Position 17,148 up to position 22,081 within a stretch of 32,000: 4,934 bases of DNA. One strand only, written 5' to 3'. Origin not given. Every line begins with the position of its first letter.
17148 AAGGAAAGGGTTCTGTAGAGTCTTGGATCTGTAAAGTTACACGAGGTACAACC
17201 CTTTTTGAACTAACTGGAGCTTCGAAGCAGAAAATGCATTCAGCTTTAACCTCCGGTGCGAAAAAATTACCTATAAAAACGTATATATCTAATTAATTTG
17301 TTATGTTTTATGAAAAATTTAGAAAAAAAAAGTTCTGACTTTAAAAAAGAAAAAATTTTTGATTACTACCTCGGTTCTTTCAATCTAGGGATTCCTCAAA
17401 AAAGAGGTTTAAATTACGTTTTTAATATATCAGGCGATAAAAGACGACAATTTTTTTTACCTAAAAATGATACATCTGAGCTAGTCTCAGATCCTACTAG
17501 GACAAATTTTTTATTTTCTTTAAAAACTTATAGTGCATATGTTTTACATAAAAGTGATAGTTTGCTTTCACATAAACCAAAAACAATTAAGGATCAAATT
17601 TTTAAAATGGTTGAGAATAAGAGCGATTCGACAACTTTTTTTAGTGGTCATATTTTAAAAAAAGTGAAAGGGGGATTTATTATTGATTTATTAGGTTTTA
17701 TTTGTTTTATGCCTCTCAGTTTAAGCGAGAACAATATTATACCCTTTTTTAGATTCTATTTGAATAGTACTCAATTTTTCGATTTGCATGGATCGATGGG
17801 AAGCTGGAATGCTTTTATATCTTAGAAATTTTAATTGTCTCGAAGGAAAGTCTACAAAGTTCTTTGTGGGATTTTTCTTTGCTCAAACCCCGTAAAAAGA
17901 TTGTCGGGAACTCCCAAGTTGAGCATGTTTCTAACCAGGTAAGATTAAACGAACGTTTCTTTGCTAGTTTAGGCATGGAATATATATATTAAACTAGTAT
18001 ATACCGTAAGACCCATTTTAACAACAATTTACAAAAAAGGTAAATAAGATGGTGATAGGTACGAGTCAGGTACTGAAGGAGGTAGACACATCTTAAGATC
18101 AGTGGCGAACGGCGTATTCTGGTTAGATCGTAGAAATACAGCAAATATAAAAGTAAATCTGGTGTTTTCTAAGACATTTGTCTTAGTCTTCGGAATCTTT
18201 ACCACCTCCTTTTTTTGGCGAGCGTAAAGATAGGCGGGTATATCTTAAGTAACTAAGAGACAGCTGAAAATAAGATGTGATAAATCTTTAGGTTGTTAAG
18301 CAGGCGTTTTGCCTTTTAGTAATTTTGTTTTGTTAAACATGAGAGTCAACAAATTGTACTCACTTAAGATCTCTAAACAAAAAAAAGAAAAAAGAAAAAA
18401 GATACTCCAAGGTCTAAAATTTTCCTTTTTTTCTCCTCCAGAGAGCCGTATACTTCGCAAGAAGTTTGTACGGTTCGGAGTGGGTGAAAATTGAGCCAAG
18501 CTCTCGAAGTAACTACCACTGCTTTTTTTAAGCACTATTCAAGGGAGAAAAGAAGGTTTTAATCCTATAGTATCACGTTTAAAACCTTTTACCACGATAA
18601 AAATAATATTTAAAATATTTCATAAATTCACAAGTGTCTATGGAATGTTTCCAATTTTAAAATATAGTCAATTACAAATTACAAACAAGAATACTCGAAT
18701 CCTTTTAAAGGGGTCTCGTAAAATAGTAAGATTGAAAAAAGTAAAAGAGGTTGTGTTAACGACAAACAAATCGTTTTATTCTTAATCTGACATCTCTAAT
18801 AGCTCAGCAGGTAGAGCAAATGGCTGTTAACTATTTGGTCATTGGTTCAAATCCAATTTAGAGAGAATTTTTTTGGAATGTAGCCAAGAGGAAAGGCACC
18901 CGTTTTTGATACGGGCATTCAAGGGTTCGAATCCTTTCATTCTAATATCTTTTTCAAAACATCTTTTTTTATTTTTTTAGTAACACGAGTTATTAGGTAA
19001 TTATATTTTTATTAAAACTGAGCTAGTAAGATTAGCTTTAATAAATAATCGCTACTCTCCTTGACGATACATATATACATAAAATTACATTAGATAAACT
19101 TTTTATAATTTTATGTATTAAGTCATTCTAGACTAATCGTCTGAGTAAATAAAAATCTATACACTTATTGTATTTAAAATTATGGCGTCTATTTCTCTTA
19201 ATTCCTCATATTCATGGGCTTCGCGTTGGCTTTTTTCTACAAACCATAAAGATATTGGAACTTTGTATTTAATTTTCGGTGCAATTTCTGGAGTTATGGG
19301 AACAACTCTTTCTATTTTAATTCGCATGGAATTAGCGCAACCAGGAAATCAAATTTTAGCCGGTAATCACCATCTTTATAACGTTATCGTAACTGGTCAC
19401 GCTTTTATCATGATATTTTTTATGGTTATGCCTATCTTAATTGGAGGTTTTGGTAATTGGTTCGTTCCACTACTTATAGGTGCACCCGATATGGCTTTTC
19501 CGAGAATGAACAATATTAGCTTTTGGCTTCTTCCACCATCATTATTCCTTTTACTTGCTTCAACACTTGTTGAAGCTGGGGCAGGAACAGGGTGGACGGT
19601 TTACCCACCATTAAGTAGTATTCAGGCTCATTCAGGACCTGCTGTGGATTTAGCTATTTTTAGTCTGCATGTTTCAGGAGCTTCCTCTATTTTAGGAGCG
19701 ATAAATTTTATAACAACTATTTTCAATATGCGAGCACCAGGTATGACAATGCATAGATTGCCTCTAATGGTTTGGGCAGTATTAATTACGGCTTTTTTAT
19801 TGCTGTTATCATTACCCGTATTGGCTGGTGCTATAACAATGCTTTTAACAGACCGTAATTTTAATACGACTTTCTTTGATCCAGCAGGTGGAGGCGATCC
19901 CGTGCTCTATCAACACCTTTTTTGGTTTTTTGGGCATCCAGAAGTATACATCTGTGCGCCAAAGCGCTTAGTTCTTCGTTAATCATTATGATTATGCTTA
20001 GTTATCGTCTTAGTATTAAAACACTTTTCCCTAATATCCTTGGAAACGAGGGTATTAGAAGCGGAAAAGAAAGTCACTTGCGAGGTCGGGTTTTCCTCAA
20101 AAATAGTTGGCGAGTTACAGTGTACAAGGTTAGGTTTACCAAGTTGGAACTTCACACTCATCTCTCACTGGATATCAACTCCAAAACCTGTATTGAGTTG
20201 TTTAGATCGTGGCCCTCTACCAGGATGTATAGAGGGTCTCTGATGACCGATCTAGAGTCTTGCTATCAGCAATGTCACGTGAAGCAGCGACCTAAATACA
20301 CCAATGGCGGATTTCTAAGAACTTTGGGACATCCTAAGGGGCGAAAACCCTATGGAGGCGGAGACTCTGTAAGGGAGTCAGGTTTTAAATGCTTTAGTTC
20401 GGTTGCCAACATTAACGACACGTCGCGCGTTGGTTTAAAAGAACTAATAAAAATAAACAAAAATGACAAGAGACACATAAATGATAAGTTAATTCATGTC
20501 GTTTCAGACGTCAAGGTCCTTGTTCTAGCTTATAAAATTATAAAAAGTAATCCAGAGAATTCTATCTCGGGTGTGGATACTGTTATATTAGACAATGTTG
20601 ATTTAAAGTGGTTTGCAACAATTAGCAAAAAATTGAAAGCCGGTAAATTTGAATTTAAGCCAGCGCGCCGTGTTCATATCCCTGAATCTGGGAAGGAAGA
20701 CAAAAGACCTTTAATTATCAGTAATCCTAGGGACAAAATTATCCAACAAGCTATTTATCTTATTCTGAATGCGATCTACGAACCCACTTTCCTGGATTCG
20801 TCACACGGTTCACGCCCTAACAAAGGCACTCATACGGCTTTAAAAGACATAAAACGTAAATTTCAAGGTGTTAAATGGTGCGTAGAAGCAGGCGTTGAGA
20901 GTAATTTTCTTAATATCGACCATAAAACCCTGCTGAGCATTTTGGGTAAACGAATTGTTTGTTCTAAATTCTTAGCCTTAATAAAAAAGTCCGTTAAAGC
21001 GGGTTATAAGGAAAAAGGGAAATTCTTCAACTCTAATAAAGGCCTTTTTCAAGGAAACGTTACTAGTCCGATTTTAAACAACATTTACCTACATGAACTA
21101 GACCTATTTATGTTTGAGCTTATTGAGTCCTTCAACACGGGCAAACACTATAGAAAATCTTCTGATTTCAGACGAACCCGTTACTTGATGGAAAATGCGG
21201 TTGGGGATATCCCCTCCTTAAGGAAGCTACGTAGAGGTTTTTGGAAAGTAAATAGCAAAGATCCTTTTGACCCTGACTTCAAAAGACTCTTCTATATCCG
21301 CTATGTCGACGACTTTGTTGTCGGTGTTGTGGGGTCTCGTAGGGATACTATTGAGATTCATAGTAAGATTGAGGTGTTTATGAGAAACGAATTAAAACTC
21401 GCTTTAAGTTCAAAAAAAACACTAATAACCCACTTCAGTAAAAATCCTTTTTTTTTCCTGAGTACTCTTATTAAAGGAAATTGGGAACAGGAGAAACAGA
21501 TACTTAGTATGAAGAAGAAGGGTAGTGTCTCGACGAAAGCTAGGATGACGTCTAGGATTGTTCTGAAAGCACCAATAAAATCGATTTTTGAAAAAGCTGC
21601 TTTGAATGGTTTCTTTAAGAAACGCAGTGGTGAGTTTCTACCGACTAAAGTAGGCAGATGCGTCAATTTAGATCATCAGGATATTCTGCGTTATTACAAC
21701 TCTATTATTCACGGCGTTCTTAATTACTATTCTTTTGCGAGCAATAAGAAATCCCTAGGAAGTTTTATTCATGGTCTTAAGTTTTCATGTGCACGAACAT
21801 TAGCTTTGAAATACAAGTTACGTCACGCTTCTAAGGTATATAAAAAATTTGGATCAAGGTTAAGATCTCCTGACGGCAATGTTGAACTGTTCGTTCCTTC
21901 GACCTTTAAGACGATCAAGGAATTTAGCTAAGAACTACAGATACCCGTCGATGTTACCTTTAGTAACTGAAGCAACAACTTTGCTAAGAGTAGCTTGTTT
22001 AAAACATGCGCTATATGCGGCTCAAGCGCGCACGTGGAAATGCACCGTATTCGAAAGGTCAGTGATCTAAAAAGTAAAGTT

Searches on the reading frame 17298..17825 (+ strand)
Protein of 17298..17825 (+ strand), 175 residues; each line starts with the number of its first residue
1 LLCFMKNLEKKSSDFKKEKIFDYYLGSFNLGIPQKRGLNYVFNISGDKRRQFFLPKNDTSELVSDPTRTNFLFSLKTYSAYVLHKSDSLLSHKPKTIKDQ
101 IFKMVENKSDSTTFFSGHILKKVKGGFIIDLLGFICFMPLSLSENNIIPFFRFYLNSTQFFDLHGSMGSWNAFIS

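Call 6: search_protein_families(library=pfam, proteins=[window:17298-17825:+], max_evalue=0.01)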
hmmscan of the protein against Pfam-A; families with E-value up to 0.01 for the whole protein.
window:17298-17825:+ (175 aa): 1 family
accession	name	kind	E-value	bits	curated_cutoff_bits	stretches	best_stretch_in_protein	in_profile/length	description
PF02903.20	Alpha-amylase_N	-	0.0082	16.8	23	0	16-71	62-114/120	Alpha amylase, N-terminal ig-like domain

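Call 14: find_homologous_proteins(query=window:17298-17822:+, max_evalue=0.01)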
Query window:17298-17822:+: 68 candidates shared short words with the query, none scored E <= 0.01.

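Call 15: search_protein_families(library=pfam, proteins=[window:17298-17822:+], max_evalue=10)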
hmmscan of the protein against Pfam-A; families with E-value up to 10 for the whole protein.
seq(175 aa): 1 family
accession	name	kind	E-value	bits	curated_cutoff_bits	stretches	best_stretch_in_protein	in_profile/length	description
PF02903.20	Alpha-amylase_N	-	0.0082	16.8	23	1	16-71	62-114/120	Alpha amylase, N-terminal ig-like domain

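Call 16: search_solved_structures(query=window:17298-17822:+, max_evalue=10, show_alignments=3)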
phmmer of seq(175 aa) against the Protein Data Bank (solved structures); distinct sequences matched with E-value up to 10: 12.
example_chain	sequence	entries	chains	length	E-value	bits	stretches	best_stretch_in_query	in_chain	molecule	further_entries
4r71_E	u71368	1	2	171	0.12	15.6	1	89-144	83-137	30S ribosomal protein S1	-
2mfl_A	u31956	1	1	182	0.13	15.4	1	89-144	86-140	30S ribosomal protein S1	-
9zcd_A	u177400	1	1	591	0.17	15.1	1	89-161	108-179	30S ribosomal protein S1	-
4q7j_D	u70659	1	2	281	0.26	14.5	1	90-144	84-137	30S ribosomal protein S1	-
6vz3_H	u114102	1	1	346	0.35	14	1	95-144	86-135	30S ribosomal protein S1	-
8a22_Ba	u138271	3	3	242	0.35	14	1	92-143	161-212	bS1m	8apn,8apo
9qqq_V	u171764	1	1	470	0.54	13.4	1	95-144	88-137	Small ribosomal subunit protein bS1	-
6bu8_Z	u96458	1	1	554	0.67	13.1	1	95-144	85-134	30S ribosomal protein S1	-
6h4n_y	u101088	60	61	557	0.68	13.1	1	95-144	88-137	30S ribosomal protein S1 | Small ribosomal subunit protein bS1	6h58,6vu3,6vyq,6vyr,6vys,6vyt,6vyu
7qgh_t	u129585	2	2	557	0.68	13.1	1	95-144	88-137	30S ribosomal protein S1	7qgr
8wi7_b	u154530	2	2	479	0.79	12.9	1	88-150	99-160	30S ribosomal protein bS1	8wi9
7pkq_a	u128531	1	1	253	1.2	12.3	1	115-144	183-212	bS1m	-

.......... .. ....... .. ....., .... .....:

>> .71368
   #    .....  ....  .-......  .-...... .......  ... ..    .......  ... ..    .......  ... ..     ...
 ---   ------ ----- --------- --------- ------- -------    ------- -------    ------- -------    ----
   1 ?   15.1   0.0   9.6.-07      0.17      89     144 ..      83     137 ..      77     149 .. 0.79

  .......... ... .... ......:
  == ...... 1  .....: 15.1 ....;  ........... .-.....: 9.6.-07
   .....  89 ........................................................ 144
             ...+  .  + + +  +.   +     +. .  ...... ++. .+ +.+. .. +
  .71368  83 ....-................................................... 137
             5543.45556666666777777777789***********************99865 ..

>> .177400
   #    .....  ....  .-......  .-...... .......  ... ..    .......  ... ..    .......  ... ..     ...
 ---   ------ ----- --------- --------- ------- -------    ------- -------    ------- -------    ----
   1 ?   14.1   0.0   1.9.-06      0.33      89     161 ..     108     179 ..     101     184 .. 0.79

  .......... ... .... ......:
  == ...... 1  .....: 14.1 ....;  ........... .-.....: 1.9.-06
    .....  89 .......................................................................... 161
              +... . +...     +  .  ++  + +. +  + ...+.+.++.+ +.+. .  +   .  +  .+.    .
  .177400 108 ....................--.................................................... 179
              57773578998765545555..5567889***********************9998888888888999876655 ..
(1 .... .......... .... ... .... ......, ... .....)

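Call 27: search_protein_representatives(protein=window:17310-17822:+)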
Query: 171 residues. Proteins with E-value up to 0.001 (for the whole library): 10; up to 1e-10: 3; up to 1e-30: 0. The best 10 are listed.
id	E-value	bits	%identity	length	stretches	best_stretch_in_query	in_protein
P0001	8.0e-16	74.7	38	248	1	22-161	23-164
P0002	2.6e-13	66.5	33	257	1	3-161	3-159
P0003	1.0e-11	61.3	33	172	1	3-161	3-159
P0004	8.9e-10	55.0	36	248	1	53-161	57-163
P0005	2.3e-07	47.1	36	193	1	42-157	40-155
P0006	1.5e-06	44.5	31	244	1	13-156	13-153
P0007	2.5e-06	43.8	38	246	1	62-161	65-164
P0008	3.1e-06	43.5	39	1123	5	120-155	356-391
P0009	1.2e-05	41.6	46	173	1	106-161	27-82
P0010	7.2e-04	35.8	32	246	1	66-157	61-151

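Call 32: find_encoding_contigs(protein=P0007, flank=10000, max_places=4)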
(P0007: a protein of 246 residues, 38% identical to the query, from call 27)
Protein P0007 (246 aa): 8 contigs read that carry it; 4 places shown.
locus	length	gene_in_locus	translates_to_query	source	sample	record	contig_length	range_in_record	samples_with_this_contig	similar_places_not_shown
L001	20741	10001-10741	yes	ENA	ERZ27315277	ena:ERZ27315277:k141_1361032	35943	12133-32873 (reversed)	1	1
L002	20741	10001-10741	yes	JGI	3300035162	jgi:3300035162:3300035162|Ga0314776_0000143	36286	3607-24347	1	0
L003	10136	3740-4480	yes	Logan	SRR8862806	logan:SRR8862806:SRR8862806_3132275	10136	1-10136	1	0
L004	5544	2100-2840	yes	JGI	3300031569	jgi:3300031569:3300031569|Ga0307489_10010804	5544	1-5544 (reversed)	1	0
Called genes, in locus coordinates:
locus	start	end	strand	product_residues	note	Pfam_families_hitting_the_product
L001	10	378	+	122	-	PF00507:Oxidored_q4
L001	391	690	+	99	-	PF00253:Ribosomal_S14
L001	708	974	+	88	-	PF02326:YMF19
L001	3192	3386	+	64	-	-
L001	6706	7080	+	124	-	PF00416:Ribosomal_S13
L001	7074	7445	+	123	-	PF00411:Ribosomal_S11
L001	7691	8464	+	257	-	PF00181:Ribosomal_L2_N, PF03947:Ribosomal_L2_C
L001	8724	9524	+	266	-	PF00189:Ribosomal_S3_C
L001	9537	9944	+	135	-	PF00252:Ribosomal_L16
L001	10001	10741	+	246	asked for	-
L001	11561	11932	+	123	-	PF00164:Ribosom_S12_S23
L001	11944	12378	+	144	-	PF00177:Ribosomal_S7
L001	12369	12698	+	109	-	PF00420:Oxidored_q2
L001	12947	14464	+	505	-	PF00361:Proton_antipo_M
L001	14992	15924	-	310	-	PF00119:ATP-synt_A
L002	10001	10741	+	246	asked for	-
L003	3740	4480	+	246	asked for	-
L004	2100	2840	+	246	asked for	-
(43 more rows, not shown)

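Call 33: find_encoding_contigs(protein=P0003, flank=6000, max_places=3)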
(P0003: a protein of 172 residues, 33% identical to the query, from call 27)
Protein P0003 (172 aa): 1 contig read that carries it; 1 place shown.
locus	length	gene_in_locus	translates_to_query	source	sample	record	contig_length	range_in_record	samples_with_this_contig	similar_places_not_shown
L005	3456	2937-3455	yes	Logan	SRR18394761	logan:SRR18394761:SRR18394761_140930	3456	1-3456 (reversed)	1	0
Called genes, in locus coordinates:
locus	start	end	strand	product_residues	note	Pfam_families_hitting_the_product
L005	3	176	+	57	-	?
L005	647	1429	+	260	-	PF00181:Ribosomal_L2_N, PF03947:Ribosomal_L2_C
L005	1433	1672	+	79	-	PF00203:Ribosomal_S19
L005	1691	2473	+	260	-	PF00189:Ribosomal_S3_C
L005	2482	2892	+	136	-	PF00252:Ribosomal_L16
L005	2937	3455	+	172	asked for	?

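Call 34: find_encoding_contigs(protein=P0001, flank=6000, max_places=3)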
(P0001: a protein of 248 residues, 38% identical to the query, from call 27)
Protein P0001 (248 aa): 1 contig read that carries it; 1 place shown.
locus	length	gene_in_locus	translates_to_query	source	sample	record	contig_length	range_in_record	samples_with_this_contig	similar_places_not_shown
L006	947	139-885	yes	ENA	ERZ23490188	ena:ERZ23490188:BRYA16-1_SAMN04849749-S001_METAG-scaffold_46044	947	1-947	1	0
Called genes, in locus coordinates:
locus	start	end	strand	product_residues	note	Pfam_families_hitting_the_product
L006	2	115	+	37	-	?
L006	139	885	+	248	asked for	-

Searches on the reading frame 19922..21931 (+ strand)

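Call 23: search_protein_families(library=pfam, proteins=[window:19922-21931:+], max_evalue=0.001)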
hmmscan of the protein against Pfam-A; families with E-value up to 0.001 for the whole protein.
window:19922-21931:+ (669 aa): 2 families
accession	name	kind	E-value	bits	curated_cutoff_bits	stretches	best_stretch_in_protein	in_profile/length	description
PF01348.27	Intron_maturas2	-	1e-27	97.3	20.8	1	544-652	2-104/140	Type II intron maturase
PF00078.32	RVT_1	-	1.7e-21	77.3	29.6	2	253-394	1-138/205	Reverse transcriptase (RNA-dependent DNA polymerase)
